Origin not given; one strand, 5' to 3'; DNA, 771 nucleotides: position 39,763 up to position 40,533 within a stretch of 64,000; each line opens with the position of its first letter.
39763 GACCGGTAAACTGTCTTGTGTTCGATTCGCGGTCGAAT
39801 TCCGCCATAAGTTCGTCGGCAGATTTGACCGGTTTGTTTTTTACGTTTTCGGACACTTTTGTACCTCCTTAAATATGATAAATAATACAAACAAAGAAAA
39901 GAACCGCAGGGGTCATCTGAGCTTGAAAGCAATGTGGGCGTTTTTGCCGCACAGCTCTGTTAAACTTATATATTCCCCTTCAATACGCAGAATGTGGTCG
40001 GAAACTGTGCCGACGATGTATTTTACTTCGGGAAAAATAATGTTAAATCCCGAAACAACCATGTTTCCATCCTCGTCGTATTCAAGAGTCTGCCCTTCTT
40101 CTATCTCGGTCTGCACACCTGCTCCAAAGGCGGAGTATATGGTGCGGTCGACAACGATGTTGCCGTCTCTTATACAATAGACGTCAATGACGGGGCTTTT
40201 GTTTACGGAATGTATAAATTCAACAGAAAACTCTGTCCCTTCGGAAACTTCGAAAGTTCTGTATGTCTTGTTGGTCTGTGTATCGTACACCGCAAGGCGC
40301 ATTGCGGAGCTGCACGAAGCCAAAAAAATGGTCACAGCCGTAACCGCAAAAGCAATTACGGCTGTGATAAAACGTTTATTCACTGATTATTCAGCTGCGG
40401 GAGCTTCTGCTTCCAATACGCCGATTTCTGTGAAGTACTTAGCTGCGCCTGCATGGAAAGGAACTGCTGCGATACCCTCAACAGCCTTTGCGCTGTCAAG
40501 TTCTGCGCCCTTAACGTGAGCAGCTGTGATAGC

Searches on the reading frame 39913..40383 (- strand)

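Call 16: search_protein_families(library=pfam, proteins=[window:39913-40383:-], max_evalue=0.001)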
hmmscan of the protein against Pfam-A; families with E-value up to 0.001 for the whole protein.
window:39913-40383:- (156 aa): 1 family
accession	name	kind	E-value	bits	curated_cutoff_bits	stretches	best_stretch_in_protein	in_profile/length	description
PF08905.16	DUF1850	-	3.7e-18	66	27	1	52-141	1-87/87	Domain of unknown function (DUF1850)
